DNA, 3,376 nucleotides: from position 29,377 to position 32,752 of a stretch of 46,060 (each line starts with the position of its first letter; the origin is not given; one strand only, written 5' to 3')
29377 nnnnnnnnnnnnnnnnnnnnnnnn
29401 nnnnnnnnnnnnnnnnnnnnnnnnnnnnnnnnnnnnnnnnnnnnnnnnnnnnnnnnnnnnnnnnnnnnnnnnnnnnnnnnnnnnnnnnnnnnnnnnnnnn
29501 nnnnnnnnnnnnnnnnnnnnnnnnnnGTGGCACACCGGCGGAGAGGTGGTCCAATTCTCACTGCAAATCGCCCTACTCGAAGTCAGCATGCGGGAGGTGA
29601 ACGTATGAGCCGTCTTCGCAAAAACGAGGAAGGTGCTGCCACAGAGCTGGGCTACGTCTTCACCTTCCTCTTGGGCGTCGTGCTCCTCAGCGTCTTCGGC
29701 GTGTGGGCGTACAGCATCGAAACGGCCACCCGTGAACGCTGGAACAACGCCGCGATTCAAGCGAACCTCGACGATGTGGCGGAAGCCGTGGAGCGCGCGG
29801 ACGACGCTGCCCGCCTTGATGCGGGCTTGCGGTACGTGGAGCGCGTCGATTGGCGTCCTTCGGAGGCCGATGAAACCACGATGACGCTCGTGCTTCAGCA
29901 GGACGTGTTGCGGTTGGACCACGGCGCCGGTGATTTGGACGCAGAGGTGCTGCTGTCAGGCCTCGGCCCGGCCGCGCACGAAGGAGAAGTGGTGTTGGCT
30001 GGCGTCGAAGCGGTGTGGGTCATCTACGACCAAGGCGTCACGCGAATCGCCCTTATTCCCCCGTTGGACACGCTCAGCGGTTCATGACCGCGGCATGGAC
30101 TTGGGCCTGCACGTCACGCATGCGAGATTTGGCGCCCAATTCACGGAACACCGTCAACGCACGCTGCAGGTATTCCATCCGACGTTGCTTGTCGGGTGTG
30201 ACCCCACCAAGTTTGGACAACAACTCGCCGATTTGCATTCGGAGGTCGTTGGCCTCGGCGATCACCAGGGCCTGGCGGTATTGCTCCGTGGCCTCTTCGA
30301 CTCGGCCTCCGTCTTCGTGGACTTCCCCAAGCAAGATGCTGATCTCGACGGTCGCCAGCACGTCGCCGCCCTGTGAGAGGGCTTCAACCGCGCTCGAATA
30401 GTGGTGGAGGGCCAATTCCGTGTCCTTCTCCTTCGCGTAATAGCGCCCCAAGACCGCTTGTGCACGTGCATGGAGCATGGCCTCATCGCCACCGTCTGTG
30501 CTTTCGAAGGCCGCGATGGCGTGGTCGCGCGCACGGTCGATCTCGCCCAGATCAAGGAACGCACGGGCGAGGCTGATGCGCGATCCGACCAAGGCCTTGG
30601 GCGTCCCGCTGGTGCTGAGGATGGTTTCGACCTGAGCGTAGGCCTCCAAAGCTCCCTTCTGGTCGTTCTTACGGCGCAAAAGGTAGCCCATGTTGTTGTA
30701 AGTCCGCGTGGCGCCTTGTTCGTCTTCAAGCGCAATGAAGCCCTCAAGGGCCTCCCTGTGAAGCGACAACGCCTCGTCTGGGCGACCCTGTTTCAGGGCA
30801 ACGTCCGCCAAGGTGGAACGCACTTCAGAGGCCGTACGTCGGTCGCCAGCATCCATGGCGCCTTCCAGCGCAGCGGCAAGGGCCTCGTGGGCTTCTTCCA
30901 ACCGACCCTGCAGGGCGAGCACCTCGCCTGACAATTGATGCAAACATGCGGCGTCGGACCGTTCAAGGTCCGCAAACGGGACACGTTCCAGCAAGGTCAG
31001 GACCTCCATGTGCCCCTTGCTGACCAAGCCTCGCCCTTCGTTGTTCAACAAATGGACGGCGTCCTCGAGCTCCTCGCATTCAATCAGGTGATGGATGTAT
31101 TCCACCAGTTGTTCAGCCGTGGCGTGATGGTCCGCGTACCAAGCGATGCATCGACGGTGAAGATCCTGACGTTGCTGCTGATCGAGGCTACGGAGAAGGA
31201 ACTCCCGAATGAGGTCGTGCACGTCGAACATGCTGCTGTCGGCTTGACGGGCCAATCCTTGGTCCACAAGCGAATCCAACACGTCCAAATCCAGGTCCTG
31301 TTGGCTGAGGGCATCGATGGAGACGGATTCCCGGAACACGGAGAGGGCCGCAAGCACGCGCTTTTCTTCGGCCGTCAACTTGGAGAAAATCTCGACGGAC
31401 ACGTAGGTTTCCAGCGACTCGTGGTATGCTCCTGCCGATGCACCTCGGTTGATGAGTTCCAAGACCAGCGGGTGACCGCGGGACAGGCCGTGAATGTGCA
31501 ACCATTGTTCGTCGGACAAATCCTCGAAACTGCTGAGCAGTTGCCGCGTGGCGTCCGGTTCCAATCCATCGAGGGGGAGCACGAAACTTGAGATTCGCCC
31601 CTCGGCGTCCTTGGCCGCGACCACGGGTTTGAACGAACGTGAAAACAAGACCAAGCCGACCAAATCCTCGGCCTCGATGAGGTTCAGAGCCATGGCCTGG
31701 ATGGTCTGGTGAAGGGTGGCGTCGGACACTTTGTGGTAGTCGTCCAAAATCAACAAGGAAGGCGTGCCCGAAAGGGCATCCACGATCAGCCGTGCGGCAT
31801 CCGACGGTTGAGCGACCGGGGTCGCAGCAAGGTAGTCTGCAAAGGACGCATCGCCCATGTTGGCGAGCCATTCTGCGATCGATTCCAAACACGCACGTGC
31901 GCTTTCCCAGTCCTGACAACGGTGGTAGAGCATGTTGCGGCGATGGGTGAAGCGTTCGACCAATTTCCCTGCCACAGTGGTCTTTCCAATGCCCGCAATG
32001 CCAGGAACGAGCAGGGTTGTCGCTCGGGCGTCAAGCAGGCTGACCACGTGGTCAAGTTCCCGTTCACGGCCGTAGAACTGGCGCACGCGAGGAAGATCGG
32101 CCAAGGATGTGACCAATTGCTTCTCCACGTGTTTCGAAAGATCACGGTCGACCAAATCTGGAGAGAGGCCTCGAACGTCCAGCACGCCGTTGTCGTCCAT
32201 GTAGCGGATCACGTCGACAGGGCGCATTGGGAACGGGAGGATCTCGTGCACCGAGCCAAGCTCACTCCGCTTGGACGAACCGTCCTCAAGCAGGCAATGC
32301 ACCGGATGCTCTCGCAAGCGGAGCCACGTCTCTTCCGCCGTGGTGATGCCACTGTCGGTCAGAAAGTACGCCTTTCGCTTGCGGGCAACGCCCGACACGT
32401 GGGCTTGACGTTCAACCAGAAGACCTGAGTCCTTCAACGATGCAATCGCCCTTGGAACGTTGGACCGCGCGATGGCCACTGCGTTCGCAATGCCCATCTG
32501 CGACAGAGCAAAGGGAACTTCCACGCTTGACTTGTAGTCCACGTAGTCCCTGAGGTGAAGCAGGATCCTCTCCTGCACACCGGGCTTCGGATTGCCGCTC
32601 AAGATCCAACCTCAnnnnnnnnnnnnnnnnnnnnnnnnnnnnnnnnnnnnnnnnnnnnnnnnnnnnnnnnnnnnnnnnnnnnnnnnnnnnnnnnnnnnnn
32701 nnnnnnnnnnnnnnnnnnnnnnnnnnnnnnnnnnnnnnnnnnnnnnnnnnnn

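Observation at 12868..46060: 33-kb cell-envelope island: two protease-coupled giant-protein operons flanking a pilin-like operon, with a dedicated OST and STAND regulator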

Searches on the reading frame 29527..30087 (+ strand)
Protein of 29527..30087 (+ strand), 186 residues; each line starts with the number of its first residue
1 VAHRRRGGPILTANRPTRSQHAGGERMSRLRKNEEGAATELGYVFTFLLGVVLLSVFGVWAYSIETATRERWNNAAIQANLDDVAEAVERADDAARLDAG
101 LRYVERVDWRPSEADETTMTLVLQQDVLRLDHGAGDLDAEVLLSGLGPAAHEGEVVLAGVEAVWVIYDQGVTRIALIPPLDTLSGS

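Call 5: search_protein_families(library=pfam, proteins=[window:29527-30087:+], max_evalue=0.01)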
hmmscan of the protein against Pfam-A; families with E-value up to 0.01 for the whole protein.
window:29527-30087:+ (186 aa): 0 families

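Call 31: search_protein_families(library=ncbifam, proteins=[window:29605-30087:+], max_evalue=0.01)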
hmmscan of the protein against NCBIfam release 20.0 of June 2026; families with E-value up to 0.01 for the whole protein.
window:29605-30087:+ (160 aa): 0 families

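Call 61: search_protein_families(library=padloc, proteins=[window:29605-30087:+], max_evalue=0.01)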
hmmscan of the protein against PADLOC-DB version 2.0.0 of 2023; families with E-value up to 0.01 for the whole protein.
window:29605-30087:+ (160 aa): 0 families

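Call 65: search_protein_families(library=pfam, proteins=[window:29605-30087:+], max_evalue=0.1)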
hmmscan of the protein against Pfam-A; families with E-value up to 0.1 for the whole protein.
window:29605-30087:+ (160 aa): 1 family
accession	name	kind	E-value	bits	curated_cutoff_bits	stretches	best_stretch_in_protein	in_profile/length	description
PF23928.1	DUF7266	-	0.011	15.9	27.6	1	10-118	5-111/145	Family of unknown function (DUF7266)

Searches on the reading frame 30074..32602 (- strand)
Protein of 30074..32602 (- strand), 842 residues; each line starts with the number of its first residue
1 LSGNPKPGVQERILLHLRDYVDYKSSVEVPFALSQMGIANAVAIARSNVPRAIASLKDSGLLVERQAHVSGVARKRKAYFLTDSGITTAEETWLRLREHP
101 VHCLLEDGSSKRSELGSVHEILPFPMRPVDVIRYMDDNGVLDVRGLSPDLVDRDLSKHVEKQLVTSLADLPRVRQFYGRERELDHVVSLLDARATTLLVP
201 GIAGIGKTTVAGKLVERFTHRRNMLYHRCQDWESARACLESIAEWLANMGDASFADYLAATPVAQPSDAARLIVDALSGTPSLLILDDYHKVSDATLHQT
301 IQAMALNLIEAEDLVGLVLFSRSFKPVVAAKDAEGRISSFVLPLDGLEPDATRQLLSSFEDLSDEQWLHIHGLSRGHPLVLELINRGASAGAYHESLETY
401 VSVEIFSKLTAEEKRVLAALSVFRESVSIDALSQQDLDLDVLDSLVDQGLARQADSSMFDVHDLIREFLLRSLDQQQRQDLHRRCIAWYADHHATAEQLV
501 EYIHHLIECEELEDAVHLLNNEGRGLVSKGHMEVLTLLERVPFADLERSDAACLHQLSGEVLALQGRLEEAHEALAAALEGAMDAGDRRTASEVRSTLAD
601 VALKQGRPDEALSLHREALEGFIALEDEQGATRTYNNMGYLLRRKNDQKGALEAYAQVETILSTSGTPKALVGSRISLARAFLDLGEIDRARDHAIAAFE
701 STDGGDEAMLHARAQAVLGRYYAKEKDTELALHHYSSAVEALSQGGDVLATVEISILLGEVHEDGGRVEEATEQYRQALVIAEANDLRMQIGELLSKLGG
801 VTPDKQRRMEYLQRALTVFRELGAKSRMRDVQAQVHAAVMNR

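Call 5: search_protein_families(library=pfam, proteins=[window:30074-32602:-], max_evalue=0.01)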
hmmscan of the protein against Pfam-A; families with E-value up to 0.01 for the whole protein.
window:30074-32602:- (842 aa): 17 families
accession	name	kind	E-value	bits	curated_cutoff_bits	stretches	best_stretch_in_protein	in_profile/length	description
PF13424.12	TPR_12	-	2.2e-22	79.5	30.1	4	594-661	5-74/77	Tetratricopeptide repeat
PF07719.23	TPR_2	-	5.4e-13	48.4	27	0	756-784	5-33/34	Tetratricopeptide repeat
PF13191.12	AAA_16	-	1.7e-11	45.3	32.6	1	175-305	1-156/167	AAA ATPase domain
PF00515.34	TPR_1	-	3.2e-10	39.8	27.8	0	633-657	2-26/34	Tetratricopeptide repeat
PF17874.7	TPR_MalT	-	9.9e-10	38.6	45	2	682-788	11-116/336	MalT-like TPR region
PF13432.12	TPR_16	-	1.1e-09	38.9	32.7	0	678-744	3-63/65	Tetratricopeptide repeat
PF13181.12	TPR_8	-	5e-08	32.9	25.7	0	633-658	2-27/34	Tetratricopeptide repeat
PF07721.20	TPR_4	-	2.4e-07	31.1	27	0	594-614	3-23/26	Tetratricopeptide repeat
PF14938.12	SNAP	-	3.2e-07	30.5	25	1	566-659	88-182/282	Soluble NSF attachment protein, SNAP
PF13428.12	TPR_14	-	9.8e-07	29.3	23.5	0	676-716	5-44/44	Tetratricopeptide repeat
PF13401.12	AAA_22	-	4.7e-06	27.4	27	1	194-320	5-121/130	AAA domain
PF13374.12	TPR_10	-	1.8e-05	25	27.5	0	595-620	5-30/42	Tetratricopeptide repeat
PF25201.1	nSTAND6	-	0.00018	22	27.7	1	177-221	2-45/148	Novel STAND NTPase 6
PF14559.12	TPR_19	-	0.0002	22.1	25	1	563-614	2-47/68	Tetratricopeptide repeat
PF13545.12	HTH_Crp_2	-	0.00041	20.7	27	1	12-65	5-55/70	Crp-like helix-turn-helix domain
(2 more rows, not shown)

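Call 31: search_protein_families(library=ncbifam, proteins=[window:30074-32602:-], max_evalue=0.01)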
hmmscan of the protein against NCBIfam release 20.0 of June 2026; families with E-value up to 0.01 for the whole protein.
window:30074-32602:- (842 aa): 12 families
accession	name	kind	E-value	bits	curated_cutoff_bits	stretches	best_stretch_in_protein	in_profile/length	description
NF003420.0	PRK04841.1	equivalog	9.7e-14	50.3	537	1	391-621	245-481/903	HTH-type transcriptional regulator MalT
NF053617.1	SARPRegAfsRStmc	equivalog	3.5e-11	41.8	1430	2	541-786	726-970/986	SARP-family global regulator AfsR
NF053720.1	NsdA_fam_reg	subfamily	4.3e-09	36.4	75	1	551-743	200-399/432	NsdA family TPR-like regulatory protein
NF041717.1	HaaA_phane_TPR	equivalog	1.4e-08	33.4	1125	1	559-787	639-867/882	cyclophane-containing RiPP biosynthesis TPR protein HaaT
NF053520.1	HK_Porph_FimS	equivalog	5.1e-08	31.6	600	1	567-738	99-270/618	sensor histidine kinase FimS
NF033762.1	social_mot_Tgl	equivalog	1.5e-07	31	225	1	567-654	81-158/252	social motility TPR repeat lipoprotein Tgl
NF040959.1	MamA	equivalog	7.8e-07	28.7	200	1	693-782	88-169/204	magnetosome protein MamA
TIGR02521.1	type_IV_pilW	equivalog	5.3e-06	26.1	154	1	668-748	27-101/234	type IV pilus biogenesis/stability protein PilW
NF053779.1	BT3442_fam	equivalog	1.7e-05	23.8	940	1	734-814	84-164/563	BT3442 family protein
NF052312.1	T9SS_PorW_SprE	equivalog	8.3e-05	21.4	250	0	661-781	130-245/716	type IX secretion system periplasmic lipoprotein PorW/SprE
NF047507.1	TPR_BatC_Lepto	exception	0.0059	16.1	175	0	685-740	71-124/214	TPR repeat-containing protein BatC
NF002725.1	PRK02603.1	equivalog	0.0093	16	143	0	602-658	45-98/173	photosystem I assembly protein Ycf3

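Call 61: search_protein_families(library=padloc, proteins=[window:30074-32602:-], max_evalue=0.01)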
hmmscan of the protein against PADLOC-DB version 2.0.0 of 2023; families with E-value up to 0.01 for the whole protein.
window:30074-32602:- (842 aa): 2 families
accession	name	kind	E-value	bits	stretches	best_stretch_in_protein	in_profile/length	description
PDLC01169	TPR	-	1.1e-09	36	2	549-650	107-207/252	TPR repeats containing protein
PDLC05079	PDC-S73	-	0.001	15.9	1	157-235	155-232/752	-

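Call 89: search_solved_structures(query=window:30074-32602:-, max_evalue=0.001)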
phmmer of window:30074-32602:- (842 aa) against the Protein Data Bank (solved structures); distinct sequences matched with E-value up to 0.001: 4.
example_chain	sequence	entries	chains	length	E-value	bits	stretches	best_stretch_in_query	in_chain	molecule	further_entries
6mfv_A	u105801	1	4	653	5.5e-22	81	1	170-486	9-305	tetratricopeptide repeat sensor PH0952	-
9k7u_A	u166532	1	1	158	0.0001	24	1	563-674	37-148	Heter-Zn2-HEHE-22A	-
5a7d_B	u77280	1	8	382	0.00025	22.7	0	710-825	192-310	PINS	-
4a1s_A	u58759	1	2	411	0.00041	22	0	705-825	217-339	PARTNER OF INSCUTEABLE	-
